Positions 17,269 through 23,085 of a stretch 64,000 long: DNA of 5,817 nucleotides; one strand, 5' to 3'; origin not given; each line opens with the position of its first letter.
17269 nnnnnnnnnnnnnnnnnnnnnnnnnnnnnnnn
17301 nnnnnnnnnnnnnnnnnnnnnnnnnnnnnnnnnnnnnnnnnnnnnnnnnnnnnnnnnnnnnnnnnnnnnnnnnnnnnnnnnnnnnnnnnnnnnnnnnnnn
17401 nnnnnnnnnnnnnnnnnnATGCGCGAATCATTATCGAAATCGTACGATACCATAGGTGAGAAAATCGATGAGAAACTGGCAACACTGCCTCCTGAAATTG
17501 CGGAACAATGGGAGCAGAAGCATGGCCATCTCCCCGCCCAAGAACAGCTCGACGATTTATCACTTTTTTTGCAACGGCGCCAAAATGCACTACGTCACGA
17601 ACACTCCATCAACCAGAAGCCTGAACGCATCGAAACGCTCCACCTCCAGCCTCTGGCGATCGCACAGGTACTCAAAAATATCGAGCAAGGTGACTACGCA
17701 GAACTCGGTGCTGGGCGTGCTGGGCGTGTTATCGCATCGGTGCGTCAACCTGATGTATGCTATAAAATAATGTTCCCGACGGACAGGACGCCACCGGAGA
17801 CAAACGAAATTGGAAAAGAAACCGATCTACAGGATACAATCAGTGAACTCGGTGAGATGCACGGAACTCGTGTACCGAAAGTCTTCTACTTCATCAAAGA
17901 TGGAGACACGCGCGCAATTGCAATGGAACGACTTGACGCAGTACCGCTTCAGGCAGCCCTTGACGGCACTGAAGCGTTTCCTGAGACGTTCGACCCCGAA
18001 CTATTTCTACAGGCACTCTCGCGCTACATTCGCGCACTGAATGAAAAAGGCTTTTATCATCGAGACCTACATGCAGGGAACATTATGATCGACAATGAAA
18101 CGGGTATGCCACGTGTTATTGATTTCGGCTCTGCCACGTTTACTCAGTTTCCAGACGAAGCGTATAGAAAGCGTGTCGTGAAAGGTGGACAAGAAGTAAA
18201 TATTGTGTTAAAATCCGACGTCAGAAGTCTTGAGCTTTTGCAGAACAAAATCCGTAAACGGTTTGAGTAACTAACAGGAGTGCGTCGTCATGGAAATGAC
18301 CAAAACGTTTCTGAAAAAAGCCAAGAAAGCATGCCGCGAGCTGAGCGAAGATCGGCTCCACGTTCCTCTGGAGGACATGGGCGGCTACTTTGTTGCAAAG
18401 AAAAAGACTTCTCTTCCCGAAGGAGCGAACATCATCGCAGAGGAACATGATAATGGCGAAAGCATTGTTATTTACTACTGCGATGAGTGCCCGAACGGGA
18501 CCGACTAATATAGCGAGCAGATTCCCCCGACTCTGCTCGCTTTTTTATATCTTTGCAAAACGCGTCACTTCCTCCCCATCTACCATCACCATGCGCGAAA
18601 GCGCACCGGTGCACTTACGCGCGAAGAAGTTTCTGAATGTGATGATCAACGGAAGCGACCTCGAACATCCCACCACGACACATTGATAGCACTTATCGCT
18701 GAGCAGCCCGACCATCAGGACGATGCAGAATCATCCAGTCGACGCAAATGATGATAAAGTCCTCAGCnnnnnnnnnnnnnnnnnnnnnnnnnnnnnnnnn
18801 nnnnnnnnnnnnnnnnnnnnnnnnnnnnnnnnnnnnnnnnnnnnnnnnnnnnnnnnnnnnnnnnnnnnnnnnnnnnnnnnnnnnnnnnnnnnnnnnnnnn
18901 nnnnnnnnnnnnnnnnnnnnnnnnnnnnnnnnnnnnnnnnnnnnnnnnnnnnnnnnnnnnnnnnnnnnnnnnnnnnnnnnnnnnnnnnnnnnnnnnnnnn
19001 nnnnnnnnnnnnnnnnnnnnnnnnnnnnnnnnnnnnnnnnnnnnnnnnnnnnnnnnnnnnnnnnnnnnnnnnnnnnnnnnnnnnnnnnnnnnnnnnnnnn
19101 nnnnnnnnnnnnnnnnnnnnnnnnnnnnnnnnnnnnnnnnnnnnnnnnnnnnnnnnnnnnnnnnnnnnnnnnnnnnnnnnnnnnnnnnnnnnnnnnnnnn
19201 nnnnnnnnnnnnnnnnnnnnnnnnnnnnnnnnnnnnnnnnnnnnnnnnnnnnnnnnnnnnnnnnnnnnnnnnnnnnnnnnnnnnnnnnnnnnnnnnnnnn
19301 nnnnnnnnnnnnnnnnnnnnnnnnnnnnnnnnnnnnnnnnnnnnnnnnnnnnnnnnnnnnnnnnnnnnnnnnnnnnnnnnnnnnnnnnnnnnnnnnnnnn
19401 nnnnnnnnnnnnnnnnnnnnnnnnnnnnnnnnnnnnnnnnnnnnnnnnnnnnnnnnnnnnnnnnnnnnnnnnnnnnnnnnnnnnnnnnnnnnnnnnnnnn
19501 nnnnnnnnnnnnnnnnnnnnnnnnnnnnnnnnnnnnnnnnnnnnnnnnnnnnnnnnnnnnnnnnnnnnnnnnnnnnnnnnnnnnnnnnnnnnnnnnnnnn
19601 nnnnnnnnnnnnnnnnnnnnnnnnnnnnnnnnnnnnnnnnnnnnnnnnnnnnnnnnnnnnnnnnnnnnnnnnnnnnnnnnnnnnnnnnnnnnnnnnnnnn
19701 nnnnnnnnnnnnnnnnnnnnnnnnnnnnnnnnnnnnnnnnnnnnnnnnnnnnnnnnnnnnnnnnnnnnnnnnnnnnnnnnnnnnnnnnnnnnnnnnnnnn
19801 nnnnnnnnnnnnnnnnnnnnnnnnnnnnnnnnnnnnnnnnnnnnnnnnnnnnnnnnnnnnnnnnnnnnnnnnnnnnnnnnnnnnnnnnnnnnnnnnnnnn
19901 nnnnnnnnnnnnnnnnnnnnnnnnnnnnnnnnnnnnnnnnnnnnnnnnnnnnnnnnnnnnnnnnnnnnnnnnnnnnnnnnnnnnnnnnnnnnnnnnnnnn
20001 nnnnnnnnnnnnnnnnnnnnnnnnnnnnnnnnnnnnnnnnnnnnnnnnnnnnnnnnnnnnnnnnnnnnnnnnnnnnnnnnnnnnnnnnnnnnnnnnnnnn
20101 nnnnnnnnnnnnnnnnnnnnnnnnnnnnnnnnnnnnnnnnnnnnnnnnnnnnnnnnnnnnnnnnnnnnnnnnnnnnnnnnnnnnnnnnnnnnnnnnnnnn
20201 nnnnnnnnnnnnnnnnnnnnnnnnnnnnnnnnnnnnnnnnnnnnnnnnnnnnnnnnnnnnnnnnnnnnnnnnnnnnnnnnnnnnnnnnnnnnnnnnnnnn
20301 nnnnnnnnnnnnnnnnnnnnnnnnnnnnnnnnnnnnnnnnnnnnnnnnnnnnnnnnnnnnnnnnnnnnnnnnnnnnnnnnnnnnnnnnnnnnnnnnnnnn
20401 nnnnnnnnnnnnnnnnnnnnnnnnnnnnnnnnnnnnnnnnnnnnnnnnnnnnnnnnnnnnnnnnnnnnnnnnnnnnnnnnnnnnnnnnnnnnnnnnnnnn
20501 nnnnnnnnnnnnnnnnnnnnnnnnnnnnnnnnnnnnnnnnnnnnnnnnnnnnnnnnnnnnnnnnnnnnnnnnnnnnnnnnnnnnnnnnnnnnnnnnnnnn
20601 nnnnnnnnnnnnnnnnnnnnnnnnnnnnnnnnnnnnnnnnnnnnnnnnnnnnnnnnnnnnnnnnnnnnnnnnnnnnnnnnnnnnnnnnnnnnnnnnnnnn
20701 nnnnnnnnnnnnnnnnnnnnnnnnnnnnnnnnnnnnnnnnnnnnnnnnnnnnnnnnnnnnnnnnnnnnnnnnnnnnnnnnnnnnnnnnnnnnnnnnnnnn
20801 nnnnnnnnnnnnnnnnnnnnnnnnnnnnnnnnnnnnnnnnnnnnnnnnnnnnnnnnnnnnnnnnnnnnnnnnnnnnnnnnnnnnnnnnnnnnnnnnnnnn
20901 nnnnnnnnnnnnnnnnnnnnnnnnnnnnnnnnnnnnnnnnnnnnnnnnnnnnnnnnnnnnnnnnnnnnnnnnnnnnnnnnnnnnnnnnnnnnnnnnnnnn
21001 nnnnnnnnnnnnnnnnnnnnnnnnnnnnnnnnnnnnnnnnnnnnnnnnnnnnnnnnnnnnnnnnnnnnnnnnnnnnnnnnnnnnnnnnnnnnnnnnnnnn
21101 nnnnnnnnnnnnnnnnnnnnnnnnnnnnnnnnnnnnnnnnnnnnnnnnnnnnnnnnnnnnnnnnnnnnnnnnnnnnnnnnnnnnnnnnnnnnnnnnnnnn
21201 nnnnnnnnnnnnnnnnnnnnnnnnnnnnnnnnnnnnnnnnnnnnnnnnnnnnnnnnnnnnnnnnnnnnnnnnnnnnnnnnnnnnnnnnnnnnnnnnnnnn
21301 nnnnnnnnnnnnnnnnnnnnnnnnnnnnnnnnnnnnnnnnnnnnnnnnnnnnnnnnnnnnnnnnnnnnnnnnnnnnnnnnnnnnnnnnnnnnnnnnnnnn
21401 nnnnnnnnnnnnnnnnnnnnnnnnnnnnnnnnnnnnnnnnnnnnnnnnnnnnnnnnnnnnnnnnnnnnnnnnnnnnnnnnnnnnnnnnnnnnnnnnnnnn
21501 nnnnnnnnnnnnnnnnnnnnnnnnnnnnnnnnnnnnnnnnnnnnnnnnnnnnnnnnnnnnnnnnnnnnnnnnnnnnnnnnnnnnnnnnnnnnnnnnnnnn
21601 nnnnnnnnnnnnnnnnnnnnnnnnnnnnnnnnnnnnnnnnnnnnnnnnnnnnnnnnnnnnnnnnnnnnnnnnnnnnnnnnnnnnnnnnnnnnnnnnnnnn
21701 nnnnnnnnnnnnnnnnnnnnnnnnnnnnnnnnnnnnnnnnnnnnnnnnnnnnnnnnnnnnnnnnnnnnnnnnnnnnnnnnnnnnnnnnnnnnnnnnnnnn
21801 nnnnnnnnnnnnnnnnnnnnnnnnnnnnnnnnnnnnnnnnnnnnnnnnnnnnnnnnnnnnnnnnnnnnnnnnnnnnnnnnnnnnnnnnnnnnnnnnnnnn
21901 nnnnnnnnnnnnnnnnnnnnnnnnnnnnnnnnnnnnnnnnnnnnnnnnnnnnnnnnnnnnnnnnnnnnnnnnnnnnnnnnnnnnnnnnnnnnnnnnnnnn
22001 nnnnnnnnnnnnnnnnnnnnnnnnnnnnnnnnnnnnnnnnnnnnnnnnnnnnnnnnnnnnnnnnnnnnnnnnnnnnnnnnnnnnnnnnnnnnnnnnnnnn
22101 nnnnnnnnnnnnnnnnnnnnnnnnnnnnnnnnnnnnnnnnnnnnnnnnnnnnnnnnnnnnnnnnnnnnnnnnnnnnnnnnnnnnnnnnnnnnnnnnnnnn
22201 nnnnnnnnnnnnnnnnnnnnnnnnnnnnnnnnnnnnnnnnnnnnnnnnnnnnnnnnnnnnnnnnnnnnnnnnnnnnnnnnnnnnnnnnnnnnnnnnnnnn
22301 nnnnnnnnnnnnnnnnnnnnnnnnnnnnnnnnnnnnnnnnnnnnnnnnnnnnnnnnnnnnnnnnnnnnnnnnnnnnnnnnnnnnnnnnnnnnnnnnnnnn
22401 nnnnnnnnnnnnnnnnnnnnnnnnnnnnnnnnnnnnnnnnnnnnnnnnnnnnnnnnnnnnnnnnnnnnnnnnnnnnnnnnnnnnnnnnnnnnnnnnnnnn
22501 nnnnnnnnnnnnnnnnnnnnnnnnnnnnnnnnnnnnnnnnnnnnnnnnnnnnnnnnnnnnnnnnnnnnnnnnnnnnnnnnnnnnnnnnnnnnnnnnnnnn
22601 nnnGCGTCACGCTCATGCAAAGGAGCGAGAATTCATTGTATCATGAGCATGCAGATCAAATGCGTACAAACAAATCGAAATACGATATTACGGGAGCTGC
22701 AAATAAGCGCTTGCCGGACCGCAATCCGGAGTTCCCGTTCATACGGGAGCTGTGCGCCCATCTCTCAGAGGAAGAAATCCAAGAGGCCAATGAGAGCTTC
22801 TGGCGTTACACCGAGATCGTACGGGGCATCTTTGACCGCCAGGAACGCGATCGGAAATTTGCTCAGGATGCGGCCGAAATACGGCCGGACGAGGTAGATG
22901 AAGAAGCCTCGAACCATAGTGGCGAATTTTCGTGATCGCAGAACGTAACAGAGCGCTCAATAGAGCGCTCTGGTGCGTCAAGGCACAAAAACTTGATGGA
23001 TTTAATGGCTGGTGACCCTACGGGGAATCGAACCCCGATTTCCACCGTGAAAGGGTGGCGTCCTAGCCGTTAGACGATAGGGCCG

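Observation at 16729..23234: Lower-GC genomic island between tRNA genes carrying an atypical protein kinase plus small ORF next to the Gabija-like pair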

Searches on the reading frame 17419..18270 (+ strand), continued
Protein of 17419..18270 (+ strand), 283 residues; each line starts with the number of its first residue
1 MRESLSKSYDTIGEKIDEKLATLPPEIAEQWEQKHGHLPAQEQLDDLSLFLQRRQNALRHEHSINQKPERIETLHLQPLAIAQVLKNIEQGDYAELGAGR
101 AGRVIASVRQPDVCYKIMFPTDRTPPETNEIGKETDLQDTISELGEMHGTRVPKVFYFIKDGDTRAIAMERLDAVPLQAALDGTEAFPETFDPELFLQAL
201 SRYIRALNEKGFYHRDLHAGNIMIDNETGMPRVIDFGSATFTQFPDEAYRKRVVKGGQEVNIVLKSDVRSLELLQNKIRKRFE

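Call 92: search_protein_families(library=ncbifam, proteins=[L020:10668-11837:+, L025:4860-6050:+, L020:9304-10173:-, L022:6742-7602:+, L025:1440-2426:-, L025:3040-4860:-, L002:4788-5072:+], max_evalue=0.00001)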
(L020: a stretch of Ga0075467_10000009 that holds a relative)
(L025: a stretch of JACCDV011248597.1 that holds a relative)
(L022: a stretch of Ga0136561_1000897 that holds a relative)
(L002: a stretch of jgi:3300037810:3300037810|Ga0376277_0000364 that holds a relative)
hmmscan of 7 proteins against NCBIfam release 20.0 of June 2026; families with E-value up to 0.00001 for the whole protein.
L020:10668-11837:+ (389 aa): 6 families
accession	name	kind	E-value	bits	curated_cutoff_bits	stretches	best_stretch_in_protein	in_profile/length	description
TIGR03723.1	T6A_TsaD_YgjD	equivalog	1.4e-103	346.3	296.1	2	111-368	65-312/314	tRNA (adenosine(37)-N6)-threonylcarbamoyltransferase complex transferase subunit TsaD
TIGR00329.1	gcp_kae1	subfamily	1.1e-86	290.8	207.8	2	111-362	64-305/305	tRNA (adenosine(37)-N6)-threonylcarbamoyltransferase complex transferase subunit TsaD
TIGR03722.2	arch_KAE1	equivalog_domain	2.1e-44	151.9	375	1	111-368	62-296/323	KEOPS complex N(6)-L-threonylcarbamoyladenine synthase Kae1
NF007174.0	PRK09605.1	equivalog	1e-41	143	447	1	2-367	2-297/535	bifunctional N(6)-L-threonylcarbamoyladenine synthase/serine/threonine protein kinase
TIGR03725.1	T6A_YeaZ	equivalog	3.9e-08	33.5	69.3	1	3-157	1-95/212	tRNA (adenosine(37)-N6)-threonylcarbamoyltransferase complex dimerization subunit type 1 TsaB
TIGR00143.1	hypF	equivalog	5.9e-06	24.7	466.1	0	210-361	591-734/741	carbamoyltransferase HypF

L025:4860-6050:+ (396 aa): 6 families
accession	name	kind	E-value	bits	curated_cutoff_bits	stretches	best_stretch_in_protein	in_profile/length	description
TIGR03723.1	T6A_TsaD_YgjD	equivalog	3e-105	351.8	296.1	2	108-371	67-312/314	tRNA (adenosine(37)-N6)-threonylcarbamoyltransferase complex transferase subunit TsaD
TIGR00329.1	gcp_kae1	subfamily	1.1e-92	310.6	207.8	2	108-365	66-305/305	tRNA (adenosine(37)-N6)-threonylcarbamoyltransferase complex transferase subunit TsaD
TIGR03722.2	arch_KAE1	equivalog_domain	7.9e-48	163.2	375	1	109-386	65-311/323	KEOPS complex N(6)-L-threonylcarbamoyladenine synthase Kae1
NF007174.0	PRK09605.1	equivalog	1.2e-45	156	447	1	1-382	1-309/535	bifunctional N(6)-L-threonylcarbamoyladenine synthase/serine/threonine protein kinase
TIGR03725.1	T6A_YeaZ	equivalog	2.5e-09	37.4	69.3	1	3-152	1-95/212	tRNA (adenosine(37)-N6)-threonylcarbamoyltransferase complex dimerization subunit type 1 TsaB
TIGR00143.1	hypF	equivalog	8.7e-06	24.2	466.1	0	284-363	656-733/741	carbamoyltransferase HypF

L020:9304-10173:- (289 aa): 0 families

L022:6742-7602:+ (286 aa): 1 family
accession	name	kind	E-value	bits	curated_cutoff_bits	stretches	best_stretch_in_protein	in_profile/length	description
NF053633.1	OlncasPapPhNrnA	equivalog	3e-07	29.7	350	1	241-279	267-304/317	bifunctional oligoribonuclease/PAP phosphatase NrnA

L025:1440-2426:- (328 aa): 10 families
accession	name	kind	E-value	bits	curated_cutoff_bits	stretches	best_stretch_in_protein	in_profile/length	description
NF010496.0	PRK13915.1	equivalog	1.3e-15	57.3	262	1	6-116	29-151/307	glucosyl-3-phosphoglycerate synthase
TIGR04283.1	glyco_like_mftF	equivalog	2.4e-13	50.2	182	1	13-112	4-100/221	TIGR04283 family arsenosugar biosynthesis glycosyltransferase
TIGR03965.1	mycofact_glyco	equivalog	3.7e-13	49.2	280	1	5-105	72-176/467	mycofactocin biosynthesis glycosyltransferase MftF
NF058614.1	PPMAGASynPpgS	equivalog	3.6e-12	46.2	370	1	12-99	4-93/226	polyprenyl-phospho-N-acetylgalactosaminyl synthase PpgS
TIGR04182.1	glyco_TIGR04182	equivalog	8.7e-12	45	325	1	10-124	2-113/293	S-layer glycoprotein N-glycosyltransferase AglJ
TIGR03937.1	PgaC_IcaA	equivalog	3.3e-11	42.8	422.3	1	5-93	42-136/407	poly-beta-1,6-N-acetyl-D-glucosamine synthase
NF041875.1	EPS_EpsD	equivalog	1.6e-10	40.9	370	1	17-102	8-98/325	exopolysaccharide biosynthesis glycosyltransferase EpsD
NF007482.0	PRK10073.1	equivalog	8.8e-08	31.5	423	1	8-184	6-187/334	glycosyltransferase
NF050819.1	PolSacchBiosHfsG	equivalog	2.6e-07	30.1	500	1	21-146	23-145/302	polysaccharide biosynthesis protein HfsG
NF041391.1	DPhHxTase_Halo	equivalog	6.2e-07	28.6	375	1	16-92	3-78/213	dolichyl-phosphate hexose transferase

L025:3040-4860:- (606 aa): 185 families (the best 25 are shown)
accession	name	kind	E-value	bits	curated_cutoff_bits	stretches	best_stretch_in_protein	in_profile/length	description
TIGR02204.1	MsbA_rel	hypoth_equivalog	6.9e-118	394.8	780.4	1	28-594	9-574/576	ABC transporter, permease/ATP-binding protein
TIGR02203.1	MsbA_lipidA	equivalog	8.8e-114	381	602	1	25-595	2-569/572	lipid A export permease/ATP-binding protein MsbA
NF010178.0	PRK13657.1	equivalog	9e-112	374.4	733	1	23-595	5-570/588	glucan ABC transporter ATP-binding protein/ permease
NF052233.1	CphA_assoc_ABC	equivalog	1.9e-101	340.6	880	1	8-596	156-744/766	cyanophycin metabolism-associated ABC transporter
NF045513.1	HepA_fam_ABC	equivalog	3.2e-95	319.8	725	1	76-594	90-605/610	heterocyst formation ABC transporter subunit HepA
TIGR01192.1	chvA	subfamily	1.3e-94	317.9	585.4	1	23-604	5-577/585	glucan export ABC transporter ATP-binding protein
TIGR01846.1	type_I_sec_HlyB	subfamily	2.5e-94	316.9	725.55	1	19-597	121-694/694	type I secretion system permease/ATPase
NF008381.0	PRK11176.1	equivalog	1.4e-88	297.7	867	1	19-596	8-580/582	lipid A ABC transporter ATP-binding protein/permease MsbA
TIGR00958.1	3a01208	subfamily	1.3e-87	294.7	874.6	1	23-591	148-710/711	antigen peptide transporter 2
TIGR03796.1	NHLM_micro_ABC1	equivalog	7.2e-86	288.9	853.3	1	27-591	144-708/710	NHLP family bacteriocin export ABC transporter peptidase/permease/ATPase subunit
TIGR03375.1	type_I_sec_LssB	subfamily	9.5e-79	265.4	693.1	1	29-585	141-692/696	type I secretion system permease/ATPase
TIGR02857.1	CydD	equivalog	1.2e-77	262.1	435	1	40-567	6-529/529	thiol reductant ABC exporter subunit CydD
TIGR03797.1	NHLM_micro_ABC2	equivalog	8.4e-74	249.3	709.4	1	31-595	130-685/686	NHLP bacteriocin export ABC transporter permease/ATPase subunit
TIGR01193.1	bacteriocin_ABC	subfamily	7.1e-73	246.3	523.85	1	39-593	162-707/708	peptide cleavage/export ABC transporter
NF008364.0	PRK11160.1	equivalog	1.7e-71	241.6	630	1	121-593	100-573/575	heme ABC transporter ATP-binding protein/permease CydC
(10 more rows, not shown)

L002:4788-5072:+ (94 aa): 0 families

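Call 94: find_encoding_contigs(protein=P0145, flank=8000, max_places=3)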
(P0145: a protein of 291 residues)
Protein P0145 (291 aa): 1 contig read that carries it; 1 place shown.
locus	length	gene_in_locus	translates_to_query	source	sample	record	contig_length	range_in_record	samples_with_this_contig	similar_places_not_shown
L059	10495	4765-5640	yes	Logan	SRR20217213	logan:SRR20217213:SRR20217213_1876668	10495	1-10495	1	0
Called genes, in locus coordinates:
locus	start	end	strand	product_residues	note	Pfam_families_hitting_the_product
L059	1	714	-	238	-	?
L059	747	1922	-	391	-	PF00814:TsaD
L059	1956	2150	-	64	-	-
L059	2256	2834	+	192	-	PF09335:VTT_dom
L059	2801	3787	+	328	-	PF00535:Glycos_transf_2, PF13641:Glyco_tranf_2_3 (weak)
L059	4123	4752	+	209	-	PF01300:Sua5_yciO_yrdC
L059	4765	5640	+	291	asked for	PF00069:Pkinase, PF03109:ABC1 (weak), PF01636:APH (weak)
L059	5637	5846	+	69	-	-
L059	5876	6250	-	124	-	-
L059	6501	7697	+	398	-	-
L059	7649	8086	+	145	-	-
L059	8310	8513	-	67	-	-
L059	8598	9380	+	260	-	-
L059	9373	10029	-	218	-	-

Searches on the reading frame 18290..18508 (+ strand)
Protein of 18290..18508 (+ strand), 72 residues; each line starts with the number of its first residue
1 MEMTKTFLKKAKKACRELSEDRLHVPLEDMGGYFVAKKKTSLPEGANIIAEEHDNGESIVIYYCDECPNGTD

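Call 6: search_protein_families(library=pfam, proteins=[window:18290-18508:+], max_evalue=0.1)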
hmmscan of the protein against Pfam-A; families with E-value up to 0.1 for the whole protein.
window:18290-18508:+ (72 aa): 0 families

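Call 7: search_protein_families(library=padloc, proteins=[window:18290-18508:+], max_evalue=0.1)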
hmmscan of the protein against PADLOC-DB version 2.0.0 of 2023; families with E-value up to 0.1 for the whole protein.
window:18290-18508:+ (72 aa): 0 families

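Call 31: find_homologous_proteins(query=A4, max_evalue=0.01)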
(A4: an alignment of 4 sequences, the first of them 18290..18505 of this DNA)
Query A4 (4 sequences) (72 aa, profile of the alignment): 4 proteins with E <= 0.01 among 181 candidates.
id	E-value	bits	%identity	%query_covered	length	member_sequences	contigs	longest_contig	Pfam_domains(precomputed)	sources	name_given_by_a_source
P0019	1.1e-27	114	100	100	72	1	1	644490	-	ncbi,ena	-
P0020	5.6e-27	111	38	83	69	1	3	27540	-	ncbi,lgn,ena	ncbi:MAG: hypothetical protein AAB605_01560 [Patescibacteria group bacterium]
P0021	1.9e-25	106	35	90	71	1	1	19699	-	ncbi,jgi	-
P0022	1.4e-24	104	28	36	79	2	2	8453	-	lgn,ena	-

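Call 53: search_protein_families(library=ncbifam, proteins=[window:18290-18508:+], max_evalue=0.1)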
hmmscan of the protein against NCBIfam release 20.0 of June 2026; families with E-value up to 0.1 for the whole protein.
window:18290-18508:+ (72 aa): 0 families

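Call 55: predict_structure(alignment_id=A6)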
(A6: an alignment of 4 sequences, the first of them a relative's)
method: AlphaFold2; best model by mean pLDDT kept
length: 72 residues; sequences in the alignment: 4
mean_pLDDT: 78.3   pTM: 0.62
mean pLDDT of the five models: 78.3, 77.6, 77.1, 75.0, 73.6
residues with pLDDT >= 90: 0; 70-90: 62; 50-70: 5; < 50: 5
segments of 3 or more residues with pLDDT < 50: 69-72
pLDDT, mean of each block of 10 residues (from residue 1): 74 84 81 82 84 79 70 41
secondary structure, 60 per line:
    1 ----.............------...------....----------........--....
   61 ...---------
elements in order: H5-17 E24-26 E33-36 E47-54 E57-63

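Call 67: search_protein_families(library=phrogs, proteins=[window:18290-18508:+], max_evalue=0.01)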
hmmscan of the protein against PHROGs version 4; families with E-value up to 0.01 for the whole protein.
window:18290-18508:+ (72 aa): 1 family
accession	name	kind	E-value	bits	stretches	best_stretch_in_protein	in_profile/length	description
phrog_22070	-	unknown function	0.0022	18.9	1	33-69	27-63/79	-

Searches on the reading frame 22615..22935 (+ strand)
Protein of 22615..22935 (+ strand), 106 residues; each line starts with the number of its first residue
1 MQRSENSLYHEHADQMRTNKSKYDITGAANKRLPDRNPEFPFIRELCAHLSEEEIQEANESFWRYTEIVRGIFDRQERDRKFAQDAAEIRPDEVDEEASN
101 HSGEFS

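Call 6: search_protein_families(library=pfam, proteins=[window:22615-22935:+], max_evalue=0.1)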
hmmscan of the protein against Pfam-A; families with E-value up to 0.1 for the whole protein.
window:22615-22935:+ (106 aa): 0 families

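Call 7: search_protein_families(library=padloc, proteins=[window:22615-22935:+], max_evalue=0.1)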
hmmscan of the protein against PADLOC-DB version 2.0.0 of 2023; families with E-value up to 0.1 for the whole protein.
window:22615-22935:+ (106 aa): 0 families

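Call 53: search_protein_families(library=ncbifam, proteins=[window:22615-22935:+], max_evalue=0.1)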
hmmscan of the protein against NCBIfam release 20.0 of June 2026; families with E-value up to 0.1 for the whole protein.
window:22615-22935:+ (106 aa): 0 families

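Call 67: search_protein_families(library=phrogs, proteins=[window:22615-22935:+], max_evalue=0.01)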
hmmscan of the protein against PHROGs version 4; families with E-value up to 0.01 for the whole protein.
window:22615-22935:+ (106 aa): 0 families

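Call 75: search_dna_similar(query=window:22615-22932:+, collection=plasmids, mode=protein, max_evalue=0.01, max_rows=5)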
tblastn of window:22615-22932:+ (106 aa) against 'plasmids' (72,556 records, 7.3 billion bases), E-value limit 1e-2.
No match.
